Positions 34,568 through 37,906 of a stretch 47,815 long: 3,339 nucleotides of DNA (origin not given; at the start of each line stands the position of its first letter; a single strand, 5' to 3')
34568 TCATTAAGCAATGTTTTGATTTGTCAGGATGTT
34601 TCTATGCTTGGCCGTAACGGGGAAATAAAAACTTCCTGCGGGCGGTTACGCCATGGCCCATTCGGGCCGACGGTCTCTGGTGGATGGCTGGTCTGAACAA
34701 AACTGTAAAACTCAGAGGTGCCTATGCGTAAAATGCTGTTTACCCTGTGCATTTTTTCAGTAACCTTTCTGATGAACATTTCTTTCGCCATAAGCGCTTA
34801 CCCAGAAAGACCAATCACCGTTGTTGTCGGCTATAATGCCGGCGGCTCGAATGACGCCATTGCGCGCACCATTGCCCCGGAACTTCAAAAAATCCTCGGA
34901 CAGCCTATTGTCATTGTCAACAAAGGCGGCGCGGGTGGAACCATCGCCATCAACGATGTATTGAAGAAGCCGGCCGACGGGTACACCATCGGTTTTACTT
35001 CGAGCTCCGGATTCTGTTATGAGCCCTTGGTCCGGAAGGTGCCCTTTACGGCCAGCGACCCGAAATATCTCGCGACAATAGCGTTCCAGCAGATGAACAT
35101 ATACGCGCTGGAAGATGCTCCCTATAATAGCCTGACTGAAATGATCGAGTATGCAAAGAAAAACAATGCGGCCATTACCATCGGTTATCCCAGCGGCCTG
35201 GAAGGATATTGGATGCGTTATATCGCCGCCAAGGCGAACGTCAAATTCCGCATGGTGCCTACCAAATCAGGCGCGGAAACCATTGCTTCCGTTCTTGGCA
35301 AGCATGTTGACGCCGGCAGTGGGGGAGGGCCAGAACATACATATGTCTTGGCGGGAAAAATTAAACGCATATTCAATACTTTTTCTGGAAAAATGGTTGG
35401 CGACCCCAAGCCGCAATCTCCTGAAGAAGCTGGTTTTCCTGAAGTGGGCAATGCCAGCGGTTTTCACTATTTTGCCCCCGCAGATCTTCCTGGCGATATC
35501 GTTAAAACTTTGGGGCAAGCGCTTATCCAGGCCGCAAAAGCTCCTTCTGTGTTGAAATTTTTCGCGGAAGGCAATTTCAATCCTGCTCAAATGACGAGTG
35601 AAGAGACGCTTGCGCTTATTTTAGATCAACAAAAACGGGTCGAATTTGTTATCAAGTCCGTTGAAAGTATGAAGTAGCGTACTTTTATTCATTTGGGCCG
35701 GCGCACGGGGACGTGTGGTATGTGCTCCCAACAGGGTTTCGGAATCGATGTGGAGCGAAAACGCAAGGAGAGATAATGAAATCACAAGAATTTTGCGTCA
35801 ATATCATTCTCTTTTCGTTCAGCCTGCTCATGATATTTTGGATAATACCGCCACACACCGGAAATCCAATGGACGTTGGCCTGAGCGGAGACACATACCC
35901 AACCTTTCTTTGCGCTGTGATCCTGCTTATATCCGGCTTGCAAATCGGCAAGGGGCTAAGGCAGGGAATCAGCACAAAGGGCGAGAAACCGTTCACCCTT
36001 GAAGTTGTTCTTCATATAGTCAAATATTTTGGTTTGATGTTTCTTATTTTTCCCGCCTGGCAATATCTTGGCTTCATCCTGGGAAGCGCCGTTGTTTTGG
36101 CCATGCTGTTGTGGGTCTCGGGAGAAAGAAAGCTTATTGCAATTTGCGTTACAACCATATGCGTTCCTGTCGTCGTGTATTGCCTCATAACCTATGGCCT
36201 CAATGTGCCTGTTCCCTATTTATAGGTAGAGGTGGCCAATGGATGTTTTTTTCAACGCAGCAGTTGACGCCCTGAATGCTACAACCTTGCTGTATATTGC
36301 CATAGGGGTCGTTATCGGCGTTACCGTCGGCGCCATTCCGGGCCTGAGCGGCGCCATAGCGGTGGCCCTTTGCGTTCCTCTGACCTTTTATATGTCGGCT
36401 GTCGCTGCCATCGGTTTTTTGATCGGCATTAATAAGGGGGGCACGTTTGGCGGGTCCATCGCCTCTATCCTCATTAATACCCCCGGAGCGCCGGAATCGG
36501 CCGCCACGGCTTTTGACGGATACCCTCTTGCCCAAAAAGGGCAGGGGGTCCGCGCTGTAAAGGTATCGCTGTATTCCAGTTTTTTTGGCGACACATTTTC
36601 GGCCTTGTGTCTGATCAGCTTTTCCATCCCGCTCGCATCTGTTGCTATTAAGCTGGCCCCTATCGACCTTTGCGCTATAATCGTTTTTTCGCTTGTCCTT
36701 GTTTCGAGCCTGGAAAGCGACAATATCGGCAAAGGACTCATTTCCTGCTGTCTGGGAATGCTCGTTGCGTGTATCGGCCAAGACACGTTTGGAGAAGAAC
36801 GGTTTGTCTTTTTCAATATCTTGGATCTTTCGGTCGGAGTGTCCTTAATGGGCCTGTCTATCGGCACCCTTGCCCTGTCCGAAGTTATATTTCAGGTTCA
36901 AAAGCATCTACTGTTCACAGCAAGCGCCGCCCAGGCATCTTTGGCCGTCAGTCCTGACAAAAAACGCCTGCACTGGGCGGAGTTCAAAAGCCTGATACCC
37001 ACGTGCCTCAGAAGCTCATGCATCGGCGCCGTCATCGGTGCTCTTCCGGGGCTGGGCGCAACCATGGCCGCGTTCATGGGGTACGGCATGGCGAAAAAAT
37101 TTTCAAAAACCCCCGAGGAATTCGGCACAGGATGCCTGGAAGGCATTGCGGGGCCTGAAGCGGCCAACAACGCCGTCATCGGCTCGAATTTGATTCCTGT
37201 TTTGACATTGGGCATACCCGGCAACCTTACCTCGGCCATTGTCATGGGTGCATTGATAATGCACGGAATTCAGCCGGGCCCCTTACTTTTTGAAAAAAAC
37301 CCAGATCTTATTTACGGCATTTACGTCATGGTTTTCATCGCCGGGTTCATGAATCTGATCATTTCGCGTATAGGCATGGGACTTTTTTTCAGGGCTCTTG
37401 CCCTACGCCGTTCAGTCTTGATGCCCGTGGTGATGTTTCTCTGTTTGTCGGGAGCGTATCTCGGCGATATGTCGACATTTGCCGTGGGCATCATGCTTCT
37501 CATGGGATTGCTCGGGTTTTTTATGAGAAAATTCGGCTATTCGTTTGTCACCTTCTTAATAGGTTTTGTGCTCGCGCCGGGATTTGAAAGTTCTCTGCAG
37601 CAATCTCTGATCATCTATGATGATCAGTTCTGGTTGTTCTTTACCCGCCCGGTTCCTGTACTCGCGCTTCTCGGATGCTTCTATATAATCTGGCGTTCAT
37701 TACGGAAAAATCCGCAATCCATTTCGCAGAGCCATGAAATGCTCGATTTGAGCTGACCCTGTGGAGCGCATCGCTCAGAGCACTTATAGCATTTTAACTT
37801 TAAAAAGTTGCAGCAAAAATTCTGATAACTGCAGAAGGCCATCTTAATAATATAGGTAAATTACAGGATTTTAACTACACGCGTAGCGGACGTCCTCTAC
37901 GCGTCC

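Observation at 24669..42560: Low-G+C island of about 18 kb: a split Na+-translocating biotin decarboxylase wired to a crotonyl-CoA-to-acetyl-CoA module, two CoA-transferases, a TTT transporter, LysR and its own BirA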

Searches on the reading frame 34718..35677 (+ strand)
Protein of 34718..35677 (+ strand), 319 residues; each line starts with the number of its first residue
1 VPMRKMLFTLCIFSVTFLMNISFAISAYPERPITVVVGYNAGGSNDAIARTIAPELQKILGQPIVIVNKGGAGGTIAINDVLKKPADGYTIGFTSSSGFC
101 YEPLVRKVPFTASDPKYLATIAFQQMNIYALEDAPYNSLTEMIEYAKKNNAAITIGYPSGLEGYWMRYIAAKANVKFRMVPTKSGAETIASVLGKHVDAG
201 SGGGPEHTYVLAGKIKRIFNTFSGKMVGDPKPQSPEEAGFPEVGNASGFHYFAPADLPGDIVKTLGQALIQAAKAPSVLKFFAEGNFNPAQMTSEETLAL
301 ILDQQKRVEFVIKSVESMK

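Call 3: search_protein_families(library=pfam, proteins=[window:34718-35677:+])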
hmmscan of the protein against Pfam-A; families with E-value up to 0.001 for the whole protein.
window:34718-35677:+ (319 aa): 1 family
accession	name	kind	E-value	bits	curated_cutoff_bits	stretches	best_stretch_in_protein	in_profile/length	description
PF03401.19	TctC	-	7.7e-40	137.6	27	1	48-315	1-272/274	Tripartite tricarboxylate transporter family receptor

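Call 5: search_protein_families(library=ncbifam, proteins=[window:34718-35677:+], max_evalue=0.00001)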
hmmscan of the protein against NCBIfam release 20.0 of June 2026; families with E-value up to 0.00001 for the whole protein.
window:34718-35677:+ (319 aa): 0 families

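Call 54: search_solved_structures(query=window:34718-35677:+, max_evalue=0.00001)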
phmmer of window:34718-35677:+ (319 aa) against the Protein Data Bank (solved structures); distinct sequences matched with E-value up to 0.00001: 11.
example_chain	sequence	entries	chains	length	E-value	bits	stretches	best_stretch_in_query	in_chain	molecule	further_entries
2f5x_A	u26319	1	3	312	5.3e-26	95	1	26-272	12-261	BugD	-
25hk_A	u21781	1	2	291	1.1e-24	90.7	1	26-288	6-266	Tripartite tricarboxylate transporter substrate binding protein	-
2dvz_A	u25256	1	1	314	5.6e-24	88.4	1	25-313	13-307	Putative exported protein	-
4x9t_A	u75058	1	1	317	2.9e-20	76.2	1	26-237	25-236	Uncharacterized protein UPF0065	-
5oei_A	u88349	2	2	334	1.1e-16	64.4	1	26-269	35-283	Uncharacterized protein family UPF0065:Tat pathway signal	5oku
7ndr_A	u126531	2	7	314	1.7e-16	63.8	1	30-314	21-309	Tripartite tricarboxylate transporter substrate binding protein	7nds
2qpq_A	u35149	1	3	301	2.4e-14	56.7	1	27-238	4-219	protein Bug27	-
8hka_A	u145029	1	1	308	3.1e-14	56.4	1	32-314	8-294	Periplasmic terephthalate binding protein (TBP)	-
8hk9_D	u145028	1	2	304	3.9e-14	56.1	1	32-314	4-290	Periplasmic terephthalate binding protein (TBP)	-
6hke_A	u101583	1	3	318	2e-13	53.7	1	28-276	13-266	Possible TctC subunit of the Tripartite Tricarboxylate Transport(TTT) Family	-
8hkb_A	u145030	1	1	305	2.3e-13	53.5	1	32-314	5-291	Periplasmic terephthalate binding protein (TBP)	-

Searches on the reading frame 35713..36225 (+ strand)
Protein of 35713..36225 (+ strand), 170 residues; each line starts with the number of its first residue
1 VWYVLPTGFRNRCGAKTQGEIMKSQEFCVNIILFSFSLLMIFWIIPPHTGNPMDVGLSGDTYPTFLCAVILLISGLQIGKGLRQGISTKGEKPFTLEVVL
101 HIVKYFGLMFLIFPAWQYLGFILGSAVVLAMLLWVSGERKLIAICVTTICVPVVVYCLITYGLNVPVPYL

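Call 4: search_protein_families(library=pfam, proteins=[window:35713-36225:+])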
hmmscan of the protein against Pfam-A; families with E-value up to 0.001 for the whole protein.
window:35713-36225:+ (170 aa): 1 family
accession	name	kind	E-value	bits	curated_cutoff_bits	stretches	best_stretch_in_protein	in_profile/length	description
PF07331.16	TctB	-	4.5e-11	43.5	29.1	1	30-168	4-137/137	Tripartite tricarboxylate transporter TctB family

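Call 6: search_protein_families(library=ncbifam, proteins=[window:35713-36225:+], max_evalue=0.00001)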
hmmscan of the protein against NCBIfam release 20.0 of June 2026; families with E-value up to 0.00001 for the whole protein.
window:35713-36225:+ (170 aa): 0 families

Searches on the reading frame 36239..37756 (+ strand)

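Call 4: search_protein_families(library=pfam, proteins=[window:36239-37756:+])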
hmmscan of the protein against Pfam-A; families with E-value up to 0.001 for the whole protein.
window:36239-37756:+ (505 aa): 1 family
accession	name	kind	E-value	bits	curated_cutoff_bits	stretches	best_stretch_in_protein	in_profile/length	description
PF01970.21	TctA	-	6.3e-130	434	28.9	1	17-440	1-422/423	Tripartite tricarboxylate transporter TctA family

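Call 6: search_protein_families(library=ncbifam, proteins=[window:36239-37756:+], max_evalue=0.00001)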
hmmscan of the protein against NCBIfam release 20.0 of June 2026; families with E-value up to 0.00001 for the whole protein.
window:36239-37756:+ (505 aa): 0 families
